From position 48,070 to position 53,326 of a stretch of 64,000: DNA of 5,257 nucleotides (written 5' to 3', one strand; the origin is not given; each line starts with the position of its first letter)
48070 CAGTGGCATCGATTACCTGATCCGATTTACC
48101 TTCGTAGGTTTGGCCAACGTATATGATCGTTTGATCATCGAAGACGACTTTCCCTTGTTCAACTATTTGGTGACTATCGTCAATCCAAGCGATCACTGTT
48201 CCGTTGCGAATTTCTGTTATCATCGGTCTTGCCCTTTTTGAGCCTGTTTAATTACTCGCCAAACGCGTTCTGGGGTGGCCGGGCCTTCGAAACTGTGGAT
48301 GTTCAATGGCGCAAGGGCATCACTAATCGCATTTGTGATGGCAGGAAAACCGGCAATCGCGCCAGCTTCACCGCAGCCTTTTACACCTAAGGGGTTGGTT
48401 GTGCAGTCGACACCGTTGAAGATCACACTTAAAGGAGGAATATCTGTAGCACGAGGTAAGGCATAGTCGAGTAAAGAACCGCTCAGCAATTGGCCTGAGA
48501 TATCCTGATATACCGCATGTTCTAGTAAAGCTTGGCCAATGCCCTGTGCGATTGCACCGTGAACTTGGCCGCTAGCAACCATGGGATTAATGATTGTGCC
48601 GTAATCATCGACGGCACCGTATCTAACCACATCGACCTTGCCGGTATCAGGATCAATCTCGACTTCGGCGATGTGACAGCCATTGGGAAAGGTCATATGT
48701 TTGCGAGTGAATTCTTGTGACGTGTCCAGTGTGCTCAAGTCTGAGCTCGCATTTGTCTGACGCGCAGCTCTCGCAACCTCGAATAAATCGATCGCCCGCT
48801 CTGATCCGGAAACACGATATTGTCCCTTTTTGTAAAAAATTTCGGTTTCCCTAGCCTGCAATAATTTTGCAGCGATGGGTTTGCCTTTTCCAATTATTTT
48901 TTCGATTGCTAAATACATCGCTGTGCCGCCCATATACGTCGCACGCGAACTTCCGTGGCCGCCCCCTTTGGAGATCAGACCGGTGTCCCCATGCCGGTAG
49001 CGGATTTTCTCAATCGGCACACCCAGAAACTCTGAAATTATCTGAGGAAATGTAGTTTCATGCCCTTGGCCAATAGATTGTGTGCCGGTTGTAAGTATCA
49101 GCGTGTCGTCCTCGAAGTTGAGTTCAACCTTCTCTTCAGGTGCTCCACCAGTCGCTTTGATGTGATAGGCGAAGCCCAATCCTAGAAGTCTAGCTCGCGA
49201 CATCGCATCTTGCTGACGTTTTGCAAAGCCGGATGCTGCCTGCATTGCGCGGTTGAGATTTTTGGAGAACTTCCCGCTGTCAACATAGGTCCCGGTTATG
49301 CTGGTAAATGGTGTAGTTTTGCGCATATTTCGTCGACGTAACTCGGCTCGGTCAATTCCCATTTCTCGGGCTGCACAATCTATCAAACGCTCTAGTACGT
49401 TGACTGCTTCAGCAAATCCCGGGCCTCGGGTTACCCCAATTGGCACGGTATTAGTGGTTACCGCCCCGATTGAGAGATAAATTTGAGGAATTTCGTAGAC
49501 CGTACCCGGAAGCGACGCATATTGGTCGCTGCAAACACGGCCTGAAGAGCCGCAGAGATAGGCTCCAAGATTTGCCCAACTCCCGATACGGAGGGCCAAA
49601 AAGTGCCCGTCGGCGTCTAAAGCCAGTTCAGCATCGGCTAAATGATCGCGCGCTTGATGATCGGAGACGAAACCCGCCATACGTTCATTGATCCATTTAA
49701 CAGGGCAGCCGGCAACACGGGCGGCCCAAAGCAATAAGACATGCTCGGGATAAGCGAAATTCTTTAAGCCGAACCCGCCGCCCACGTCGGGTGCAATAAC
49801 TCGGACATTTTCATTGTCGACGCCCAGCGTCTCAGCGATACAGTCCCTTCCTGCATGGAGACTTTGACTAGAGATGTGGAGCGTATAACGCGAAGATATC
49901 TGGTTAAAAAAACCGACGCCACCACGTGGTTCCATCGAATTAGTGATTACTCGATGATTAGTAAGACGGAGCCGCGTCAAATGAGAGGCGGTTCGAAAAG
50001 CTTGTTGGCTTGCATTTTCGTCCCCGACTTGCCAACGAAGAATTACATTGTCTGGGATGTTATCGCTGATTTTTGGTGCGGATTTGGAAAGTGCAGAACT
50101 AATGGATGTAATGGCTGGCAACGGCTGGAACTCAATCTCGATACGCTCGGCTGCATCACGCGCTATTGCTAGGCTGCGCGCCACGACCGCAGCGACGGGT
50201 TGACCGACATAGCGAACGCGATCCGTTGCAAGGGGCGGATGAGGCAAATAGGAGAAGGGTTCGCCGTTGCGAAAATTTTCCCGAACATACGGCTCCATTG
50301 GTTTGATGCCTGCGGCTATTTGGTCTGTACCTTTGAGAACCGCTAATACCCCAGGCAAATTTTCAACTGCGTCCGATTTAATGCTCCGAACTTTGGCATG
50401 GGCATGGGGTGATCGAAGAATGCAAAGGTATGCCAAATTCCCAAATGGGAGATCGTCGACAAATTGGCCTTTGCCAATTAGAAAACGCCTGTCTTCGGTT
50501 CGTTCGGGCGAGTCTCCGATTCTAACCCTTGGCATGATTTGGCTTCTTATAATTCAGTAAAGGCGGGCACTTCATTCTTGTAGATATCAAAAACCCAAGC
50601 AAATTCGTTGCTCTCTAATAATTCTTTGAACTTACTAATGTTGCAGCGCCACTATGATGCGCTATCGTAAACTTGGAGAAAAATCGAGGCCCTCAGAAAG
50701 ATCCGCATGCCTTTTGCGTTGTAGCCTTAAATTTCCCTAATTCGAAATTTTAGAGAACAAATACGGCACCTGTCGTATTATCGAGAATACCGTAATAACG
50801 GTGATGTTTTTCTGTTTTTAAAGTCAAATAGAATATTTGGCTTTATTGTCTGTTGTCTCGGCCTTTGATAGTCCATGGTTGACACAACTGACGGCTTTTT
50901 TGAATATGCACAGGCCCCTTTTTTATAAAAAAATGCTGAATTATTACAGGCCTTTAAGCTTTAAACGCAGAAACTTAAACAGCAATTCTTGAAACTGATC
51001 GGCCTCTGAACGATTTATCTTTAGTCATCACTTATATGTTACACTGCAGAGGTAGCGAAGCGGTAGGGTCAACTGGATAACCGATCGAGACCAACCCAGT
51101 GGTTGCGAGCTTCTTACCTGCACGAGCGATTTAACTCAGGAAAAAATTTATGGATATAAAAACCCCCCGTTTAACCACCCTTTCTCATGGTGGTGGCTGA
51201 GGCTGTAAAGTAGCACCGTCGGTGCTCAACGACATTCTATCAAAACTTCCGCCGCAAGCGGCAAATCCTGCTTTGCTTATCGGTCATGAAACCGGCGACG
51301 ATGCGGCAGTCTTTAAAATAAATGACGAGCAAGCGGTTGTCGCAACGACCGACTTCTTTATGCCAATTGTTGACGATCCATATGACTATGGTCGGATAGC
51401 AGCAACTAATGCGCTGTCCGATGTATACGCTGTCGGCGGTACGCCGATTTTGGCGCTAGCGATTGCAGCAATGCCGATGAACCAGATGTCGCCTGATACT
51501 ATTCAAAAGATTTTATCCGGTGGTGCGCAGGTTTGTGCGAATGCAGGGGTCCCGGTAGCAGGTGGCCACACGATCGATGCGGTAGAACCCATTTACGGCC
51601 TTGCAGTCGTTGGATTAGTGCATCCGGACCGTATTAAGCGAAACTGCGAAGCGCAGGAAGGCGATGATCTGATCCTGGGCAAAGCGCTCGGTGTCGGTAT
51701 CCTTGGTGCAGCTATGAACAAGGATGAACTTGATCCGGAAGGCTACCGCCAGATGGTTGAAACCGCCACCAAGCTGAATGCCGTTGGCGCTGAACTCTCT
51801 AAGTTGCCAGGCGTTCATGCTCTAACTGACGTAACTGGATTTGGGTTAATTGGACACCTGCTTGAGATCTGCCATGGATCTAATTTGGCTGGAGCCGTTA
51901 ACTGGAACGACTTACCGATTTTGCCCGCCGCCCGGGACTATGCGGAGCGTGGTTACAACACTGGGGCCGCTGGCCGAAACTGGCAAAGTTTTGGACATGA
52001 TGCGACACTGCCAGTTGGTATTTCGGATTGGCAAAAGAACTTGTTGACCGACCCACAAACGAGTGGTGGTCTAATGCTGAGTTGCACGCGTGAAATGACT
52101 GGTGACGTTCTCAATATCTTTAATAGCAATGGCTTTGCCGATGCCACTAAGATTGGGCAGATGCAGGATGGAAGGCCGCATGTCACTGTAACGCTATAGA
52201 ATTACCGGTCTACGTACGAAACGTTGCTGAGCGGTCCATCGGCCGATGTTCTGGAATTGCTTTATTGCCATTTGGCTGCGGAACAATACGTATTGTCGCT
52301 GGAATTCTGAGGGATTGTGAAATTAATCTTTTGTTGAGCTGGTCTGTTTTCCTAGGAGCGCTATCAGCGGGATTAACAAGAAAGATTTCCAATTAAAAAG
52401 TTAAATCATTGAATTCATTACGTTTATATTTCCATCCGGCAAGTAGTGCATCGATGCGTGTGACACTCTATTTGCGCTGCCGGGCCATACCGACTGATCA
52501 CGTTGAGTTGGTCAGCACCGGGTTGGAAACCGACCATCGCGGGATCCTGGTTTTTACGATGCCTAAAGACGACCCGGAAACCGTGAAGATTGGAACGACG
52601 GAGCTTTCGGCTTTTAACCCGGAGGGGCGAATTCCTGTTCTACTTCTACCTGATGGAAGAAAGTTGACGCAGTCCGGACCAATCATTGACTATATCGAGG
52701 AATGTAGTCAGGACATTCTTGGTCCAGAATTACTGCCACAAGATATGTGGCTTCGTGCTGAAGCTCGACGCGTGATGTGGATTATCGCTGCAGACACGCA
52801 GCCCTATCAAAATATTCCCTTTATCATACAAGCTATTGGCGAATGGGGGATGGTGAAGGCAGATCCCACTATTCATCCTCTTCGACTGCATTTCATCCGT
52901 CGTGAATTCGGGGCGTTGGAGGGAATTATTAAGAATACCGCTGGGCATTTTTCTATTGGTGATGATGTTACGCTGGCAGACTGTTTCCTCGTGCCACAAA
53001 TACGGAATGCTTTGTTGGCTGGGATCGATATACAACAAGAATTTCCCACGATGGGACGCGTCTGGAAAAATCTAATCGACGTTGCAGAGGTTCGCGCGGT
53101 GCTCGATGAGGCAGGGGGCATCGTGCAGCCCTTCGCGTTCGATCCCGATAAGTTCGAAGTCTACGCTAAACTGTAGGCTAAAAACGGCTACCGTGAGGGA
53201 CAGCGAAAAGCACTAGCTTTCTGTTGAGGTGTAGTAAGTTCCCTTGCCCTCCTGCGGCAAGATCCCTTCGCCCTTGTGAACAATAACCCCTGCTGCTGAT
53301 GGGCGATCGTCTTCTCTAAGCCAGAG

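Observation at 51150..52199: selD is a UGA-recoded selenoprotein gene that the ORF track truncates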

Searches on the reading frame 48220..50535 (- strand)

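Call 9: search_protein_families(library=ncbifam, proteins=[window:48220-50535:-], max_evalue=0.00001)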
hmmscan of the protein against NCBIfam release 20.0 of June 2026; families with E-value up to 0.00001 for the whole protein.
window:48220-50535:- (771 aa): 13 families
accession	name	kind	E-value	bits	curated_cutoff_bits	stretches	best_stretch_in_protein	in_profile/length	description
NF041018.1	glyceraldDH_alpha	equivalog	2.5e-151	505.6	790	1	6-758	3-740/741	glyceraldehyde dehydrogenase subunit alpha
TIGR02416.1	CO_dehy_Mo_lg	equivalog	3.2e-139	465.4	991.15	1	14-761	1-770/770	aerobic carbon-monoxide dehydrogenase large subunit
NF040766.1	CODH_aero_grp5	exception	4e-136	455.2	950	2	6-588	5-591/785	aerobic carbon-monoxide dehydrogenase large subunit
NF043082.1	XdhA_XDHase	equivalog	1.6e-102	344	780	1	6-766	1-756/758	xanthine dehydrogenase subunit XdhA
TIGR03194.1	4hydrxCoA_A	equivalog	2e-101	340.7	994.55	1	20-761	11-745/746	4-hydroxybenzoyl-CoA reductase subunit alpha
NF007426.0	PRK09970.1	equivalog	2.9e-97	326.5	916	1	6-764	6-757/761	xanthine dehydrogenase molybdenum-binding subunit XdhA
TIGR03196.1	pucD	equivalog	5.7e-73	246.5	783.65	1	12-741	9-740/763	xanthine dehydrogenase subunit D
NF045668.1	pterin_aldehy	equivalog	3.7e-67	227.1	1100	1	29-762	202-904/905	molybdopterin-dependent aldehyde oxidoreductase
NF041671.1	peri_hyde_PaoC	equivalog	1.3e-60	205.6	1180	1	32-740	46-712/735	aldehyde oxidoreductase molybdenum-binding subunit PaoC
TIGR03313.1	Se_sel_red_Mo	hypoth_equivalog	6e-57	193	1101.9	2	213-760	399-947/951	molybdopterin-dependent oxidoreductase Mo/Fe-S-binding subunit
TIGR02965.1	xanthine_xdhB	equivalog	8.3e-55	186.3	849.5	1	18-764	13-756/758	xanthine dehydrogenase molybdopterin binding subunit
TIGR03311.1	Se_dep_XDH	equivalog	2.2e-54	184.8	830.45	2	5-569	161-693/848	selenium-dependent xanthine dehydrogenase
TIGR02969.1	mam_aldehyde_ox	subfamily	2.6e-30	104.7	1912.3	1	20-757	590-1302/1330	aldehyde oxidase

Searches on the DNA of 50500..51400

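Call 10: search_rna_families(source=window, start=50500, end=51400, threshold=evalue, max_evalue=10)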
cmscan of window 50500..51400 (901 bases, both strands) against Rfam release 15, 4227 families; matches with E-value up to 10: 0.
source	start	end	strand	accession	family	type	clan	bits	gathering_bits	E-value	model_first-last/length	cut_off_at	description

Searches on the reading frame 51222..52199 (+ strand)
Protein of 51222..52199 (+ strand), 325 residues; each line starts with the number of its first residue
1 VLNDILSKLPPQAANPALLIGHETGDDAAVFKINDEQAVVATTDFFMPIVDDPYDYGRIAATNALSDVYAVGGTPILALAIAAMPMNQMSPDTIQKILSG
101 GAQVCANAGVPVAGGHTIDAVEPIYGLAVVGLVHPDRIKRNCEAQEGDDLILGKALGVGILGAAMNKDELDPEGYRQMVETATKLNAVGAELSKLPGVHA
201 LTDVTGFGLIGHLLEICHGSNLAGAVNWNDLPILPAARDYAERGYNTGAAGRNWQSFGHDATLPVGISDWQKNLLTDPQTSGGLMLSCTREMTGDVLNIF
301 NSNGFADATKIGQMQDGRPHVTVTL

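Call 25: find_encoding_contigs(protein=window:51222-52199:+, flank=10000, max_places=10)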
Protein window:51222-52199:+ (325 aa): 23 contigs read that carry it; 10 places shown.
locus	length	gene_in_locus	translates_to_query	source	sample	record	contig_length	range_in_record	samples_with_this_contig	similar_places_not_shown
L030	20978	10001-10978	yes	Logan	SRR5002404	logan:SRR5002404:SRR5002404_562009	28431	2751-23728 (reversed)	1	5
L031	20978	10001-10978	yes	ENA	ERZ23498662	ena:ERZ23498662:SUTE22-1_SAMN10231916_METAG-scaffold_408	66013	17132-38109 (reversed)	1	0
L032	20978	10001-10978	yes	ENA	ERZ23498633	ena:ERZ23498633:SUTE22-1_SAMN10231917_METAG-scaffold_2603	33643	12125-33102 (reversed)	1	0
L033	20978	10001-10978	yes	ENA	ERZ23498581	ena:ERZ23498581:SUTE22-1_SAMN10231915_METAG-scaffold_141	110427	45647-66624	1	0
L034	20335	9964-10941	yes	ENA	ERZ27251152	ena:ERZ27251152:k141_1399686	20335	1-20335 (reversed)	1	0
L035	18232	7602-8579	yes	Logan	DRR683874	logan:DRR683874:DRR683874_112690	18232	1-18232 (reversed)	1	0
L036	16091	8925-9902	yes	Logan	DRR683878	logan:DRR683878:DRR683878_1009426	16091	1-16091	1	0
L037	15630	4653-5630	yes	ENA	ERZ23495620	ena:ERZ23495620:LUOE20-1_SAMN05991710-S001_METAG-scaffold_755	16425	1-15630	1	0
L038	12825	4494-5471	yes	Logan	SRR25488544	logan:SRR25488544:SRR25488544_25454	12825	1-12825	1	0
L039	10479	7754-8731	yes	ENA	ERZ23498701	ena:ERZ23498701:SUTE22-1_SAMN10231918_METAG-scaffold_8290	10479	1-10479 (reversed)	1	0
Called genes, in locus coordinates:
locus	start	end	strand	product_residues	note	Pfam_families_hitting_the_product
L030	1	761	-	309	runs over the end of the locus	PF00106:adh_short, PF08659:KR, PF13561:adh_short_C2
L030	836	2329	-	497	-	PF07364:DUF1485, PF07171:MlrC_C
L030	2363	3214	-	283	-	PF00106:adh_short, PF08659:KR (weak), PF13561:adh_short_C2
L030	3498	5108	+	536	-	PF01019:G_glu_transpept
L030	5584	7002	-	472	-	PF01979:Amidohydro_1, PF07969:Amidohydro_3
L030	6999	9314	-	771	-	PF01315:Ald_Xan_dh_C, PF02738:MoCoBD_1, PF20256:MoCoBD_2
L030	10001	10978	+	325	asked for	PF00586:AIRS, PF02769:AIRS_C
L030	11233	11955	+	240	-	PF13409:GST_N_2 (weak), PF13417:GST_N_3 (weak)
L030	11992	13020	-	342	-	PF02668:TauD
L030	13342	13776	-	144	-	PF14539:DUF4442 (weak), PF13622:4HBT_3, PF03061:4HBT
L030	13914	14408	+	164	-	PF01575:MaoC_dehydratas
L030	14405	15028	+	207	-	PF01323:DSBA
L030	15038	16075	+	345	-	PF00296:Bac_luciferase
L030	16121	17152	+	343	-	PF08240:ADH_N, PF00107:ADH_zinc_N, PF13602:ADH_zinc_N_2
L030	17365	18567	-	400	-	PF00144:Beta-lactamase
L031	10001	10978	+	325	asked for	PF00586:AIRS, PF02769:AIRS_C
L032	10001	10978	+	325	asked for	PF00586:AIRS, PF02769:AIRS_C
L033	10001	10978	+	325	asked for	PF00586:AIRS, PF02769:AIRS_C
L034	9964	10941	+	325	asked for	PF00586:AIRS, PF02769:AIRS_C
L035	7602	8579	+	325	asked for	PF00586:AIRS, PF02769:AIRS_C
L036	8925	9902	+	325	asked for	PF00586:AIRS, PF02769:AIRS_C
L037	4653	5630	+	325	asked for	PF00586:AIRS, PF02769:AIRS_C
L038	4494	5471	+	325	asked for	PF00586:AIRS, PF02769:AIRS_C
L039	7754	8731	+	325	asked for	PF00586:AIRS, PF02769:AIRS_C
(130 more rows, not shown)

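Call 56: list_cluster_members(proteins=[window:51222-52196:+, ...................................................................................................])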
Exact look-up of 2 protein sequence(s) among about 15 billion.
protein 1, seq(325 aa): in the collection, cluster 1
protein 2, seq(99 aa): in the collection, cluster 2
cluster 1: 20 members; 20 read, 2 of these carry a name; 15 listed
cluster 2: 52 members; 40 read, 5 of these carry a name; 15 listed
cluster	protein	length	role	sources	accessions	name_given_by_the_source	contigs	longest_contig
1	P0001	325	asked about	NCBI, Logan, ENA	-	-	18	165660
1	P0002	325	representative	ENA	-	-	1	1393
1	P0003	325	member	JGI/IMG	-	selenide,water dikinase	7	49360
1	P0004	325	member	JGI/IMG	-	selenide,water dikinase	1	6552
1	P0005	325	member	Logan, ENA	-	-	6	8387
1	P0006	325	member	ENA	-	-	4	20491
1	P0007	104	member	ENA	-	-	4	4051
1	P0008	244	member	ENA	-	-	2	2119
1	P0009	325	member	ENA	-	-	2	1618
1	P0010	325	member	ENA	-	-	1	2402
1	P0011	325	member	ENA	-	-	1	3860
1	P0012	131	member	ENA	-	-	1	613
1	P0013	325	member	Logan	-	-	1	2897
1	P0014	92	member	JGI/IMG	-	-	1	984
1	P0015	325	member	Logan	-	-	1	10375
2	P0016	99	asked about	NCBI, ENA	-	-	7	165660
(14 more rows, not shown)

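Call 57: find_encoding_contigs(protein=P0016, flank=10000, max_places=4)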
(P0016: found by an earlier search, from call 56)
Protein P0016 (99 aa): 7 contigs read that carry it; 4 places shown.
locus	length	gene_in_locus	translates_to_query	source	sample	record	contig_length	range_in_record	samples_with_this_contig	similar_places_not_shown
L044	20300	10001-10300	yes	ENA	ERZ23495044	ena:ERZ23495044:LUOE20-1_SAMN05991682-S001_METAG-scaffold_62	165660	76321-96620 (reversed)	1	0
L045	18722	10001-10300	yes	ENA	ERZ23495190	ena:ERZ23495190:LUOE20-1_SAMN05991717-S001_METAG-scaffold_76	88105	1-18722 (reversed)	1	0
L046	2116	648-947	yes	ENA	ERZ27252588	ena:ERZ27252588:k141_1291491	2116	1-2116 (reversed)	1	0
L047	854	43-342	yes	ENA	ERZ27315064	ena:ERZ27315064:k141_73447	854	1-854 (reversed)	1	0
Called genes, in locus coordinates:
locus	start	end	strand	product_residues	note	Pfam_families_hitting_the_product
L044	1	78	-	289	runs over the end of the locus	PF02668:TauD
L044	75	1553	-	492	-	PF04909:Amidohydro_2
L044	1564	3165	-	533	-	PF00732:GMC_oxred_N, PF00890:FAD_binding_2 (faint), PF01266:DAO (faint), PF05199:GMC_oxred_C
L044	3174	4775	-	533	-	PF00732:GMC_oxred_N, PF00890:FAD_binding_2 (faint), PF05199:GMC_oxred_C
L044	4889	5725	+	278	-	PF00561:Abhydrolase_1, PF12146:Hydrolase_4, PF12697:Abhydrolase_6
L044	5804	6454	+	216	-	PF04831:POPDC1-3, PF00027:cNMP_binding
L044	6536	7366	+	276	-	PF02668:TauD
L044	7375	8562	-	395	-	PF02515:CoA_transf_3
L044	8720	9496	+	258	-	-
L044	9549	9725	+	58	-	-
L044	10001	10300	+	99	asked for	PF24696:UGSC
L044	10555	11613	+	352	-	-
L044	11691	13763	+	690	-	PF05378:Hydant_A_N, PF01968:Hydantoinase_A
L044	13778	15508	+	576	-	PF02538:Hydantoinase_B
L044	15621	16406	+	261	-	PF00106:adh_short, PF08659:KR, PF13561:adh_short_C2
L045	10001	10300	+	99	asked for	PF24696:UGSC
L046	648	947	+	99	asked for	PF24696:UGSC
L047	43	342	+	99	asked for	PF24696:UGSC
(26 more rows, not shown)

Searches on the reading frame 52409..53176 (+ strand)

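Call 9: search_protein_families(library=ncbifam, proteins=[window:52409-53176:+], max_evalue=0.00001)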
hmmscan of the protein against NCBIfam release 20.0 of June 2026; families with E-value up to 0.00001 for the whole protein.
window:52409-53176:+ (255 aa): 2 families
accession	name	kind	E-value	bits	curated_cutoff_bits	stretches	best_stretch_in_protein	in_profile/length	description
TIGR01262.1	maiA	equivalog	8.7e-32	110.4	171.05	1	64-229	41-200/211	maleylacetoacetate isomerase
NF050814.1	FtsZBindFzlA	equivalog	4.9e-07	29.7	300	1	64-129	42-107/228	FtsZ-binding protein FzlA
